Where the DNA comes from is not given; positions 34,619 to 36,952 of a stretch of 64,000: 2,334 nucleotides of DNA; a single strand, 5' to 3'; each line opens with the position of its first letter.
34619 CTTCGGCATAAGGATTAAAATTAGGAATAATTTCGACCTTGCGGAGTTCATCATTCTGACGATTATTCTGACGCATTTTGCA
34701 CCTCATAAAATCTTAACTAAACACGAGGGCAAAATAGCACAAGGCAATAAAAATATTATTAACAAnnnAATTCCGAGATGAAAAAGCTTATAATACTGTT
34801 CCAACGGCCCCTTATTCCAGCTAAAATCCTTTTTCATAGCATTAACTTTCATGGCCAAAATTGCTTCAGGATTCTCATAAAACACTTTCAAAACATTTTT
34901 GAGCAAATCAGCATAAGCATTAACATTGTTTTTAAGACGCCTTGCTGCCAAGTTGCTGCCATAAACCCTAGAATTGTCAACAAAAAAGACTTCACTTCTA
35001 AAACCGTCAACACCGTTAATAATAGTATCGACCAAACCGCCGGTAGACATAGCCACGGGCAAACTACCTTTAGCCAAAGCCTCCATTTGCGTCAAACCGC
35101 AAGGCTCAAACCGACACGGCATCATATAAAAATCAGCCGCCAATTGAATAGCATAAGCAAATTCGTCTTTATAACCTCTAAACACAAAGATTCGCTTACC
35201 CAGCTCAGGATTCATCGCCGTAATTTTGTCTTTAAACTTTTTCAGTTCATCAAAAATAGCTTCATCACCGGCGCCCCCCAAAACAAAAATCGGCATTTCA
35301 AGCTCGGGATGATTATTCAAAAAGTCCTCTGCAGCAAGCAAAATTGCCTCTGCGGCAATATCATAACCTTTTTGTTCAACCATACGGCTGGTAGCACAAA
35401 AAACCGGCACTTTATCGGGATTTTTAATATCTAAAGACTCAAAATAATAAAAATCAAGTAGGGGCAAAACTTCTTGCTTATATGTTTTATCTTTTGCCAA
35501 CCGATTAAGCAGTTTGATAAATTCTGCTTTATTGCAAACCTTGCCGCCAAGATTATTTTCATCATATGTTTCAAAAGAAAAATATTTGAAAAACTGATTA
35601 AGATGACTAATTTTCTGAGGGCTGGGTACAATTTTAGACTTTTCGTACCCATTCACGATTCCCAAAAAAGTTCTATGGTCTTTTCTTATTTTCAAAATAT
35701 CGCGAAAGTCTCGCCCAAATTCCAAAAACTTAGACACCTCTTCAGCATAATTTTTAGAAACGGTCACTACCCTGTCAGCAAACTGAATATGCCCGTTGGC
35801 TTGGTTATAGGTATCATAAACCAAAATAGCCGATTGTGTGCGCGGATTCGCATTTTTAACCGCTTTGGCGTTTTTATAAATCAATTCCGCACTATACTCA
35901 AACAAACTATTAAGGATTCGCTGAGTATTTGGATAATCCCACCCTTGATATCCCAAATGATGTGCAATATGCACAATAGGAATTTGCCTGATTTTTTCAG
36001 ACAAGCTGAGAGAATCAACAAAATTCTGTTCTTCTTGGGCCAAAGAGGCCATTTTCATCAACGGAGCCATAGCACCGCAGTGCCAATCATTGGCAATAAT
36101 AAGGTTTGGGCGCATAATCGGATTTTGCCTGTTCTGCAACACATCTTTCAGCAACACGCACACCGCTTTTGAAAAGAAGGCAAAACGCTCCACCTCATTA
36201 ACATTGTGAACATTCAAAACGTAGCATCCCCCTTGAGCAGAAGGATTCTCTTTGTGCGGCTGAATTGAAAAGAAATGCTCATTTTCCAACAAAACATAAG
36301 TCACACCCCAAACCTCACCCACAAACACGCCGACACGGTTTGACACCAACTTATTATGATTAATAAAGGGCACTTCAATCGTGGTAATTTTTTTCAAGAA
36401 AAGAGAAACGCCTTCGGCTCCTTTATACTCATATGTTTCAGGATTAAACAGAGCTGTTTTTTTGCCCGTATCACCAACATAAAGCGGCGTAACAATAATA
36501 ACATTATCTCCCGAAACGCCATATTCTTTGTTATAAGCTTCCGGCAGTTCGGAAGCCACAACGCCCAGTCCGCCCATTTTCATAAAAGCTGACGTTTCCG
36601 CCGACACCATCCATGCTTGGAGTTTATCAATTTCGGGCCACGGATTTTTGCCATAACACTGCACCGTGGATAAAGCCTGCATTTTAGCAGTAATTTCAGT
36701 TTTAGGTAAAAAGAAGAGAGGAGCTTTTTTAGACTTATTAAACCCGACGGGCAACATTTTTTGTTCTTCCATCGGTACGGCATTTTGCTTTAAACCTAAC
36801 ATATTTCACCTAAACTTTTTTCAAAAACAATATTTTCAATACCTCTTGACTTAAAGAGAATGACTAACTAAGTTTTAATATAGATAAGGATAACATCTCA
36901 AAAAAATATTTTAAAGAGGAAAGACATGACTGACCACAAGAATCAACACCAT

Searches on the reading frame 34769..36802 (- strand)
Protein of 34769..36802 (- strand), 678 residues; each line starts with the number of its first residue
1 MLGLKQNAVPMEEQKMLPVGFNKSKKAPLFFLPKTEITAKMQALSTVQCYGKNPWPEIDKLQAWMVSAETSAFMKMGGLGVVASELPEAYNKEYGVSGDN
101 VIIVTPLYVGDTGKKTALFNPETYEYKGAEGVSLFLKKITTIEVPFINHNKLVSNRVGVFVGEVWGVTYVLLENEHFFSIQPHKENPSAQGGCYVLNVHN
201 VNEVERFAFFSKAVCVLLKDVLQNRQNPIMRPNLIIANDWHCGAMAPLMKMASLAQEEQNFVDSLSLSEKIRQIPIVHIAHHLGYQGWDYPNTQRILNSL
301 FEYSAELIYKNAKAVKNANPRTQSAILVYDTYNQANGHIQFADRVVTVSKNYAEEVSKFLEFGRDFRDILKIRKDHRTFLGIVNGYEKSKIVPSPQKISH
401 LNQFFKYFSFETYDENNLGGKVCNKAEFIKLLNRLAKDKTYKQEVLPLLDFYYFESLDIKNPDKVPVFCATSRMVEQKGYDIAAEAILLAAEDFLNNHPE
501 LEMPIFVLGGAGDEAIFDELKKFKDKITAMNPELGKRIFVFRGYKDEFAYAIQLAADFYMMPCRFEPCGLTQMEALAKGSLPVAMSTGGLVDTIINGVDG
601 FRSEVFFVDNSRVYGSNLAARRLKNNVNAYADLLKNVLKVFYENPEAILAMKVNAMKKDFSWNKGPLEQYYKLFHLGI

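Call 37: search_protein_families(library=pfam, proteins=[window:34769-36802:-], max_evalue=0.00001)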
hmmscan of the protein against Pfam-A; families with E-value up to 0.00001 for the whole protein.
window:34769-36802:- (678 aa): 4 families
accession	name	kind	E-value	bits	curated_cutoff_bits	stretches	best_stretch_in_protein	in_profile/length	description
PF08323.17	Glyco_transf_5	-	5.7e-28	98.7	22.7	1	64-359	3-227/239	Starch synthase catalytic domain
PF00534.26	Glycos_transf_1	-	1.6e-09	38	26.4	1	460-601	10-138/172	Glycosyl transferases group 1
PF13692.12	Glyco_trans_1_4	-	7.8e-09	36.4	27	1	466-601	2-122/142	Glycosyl transferases group 1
PF20706.3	GT4-conflict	-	5.5e-06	26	26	1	464-641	196-358/385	Family 4 Glycosyltransferase in conflict systems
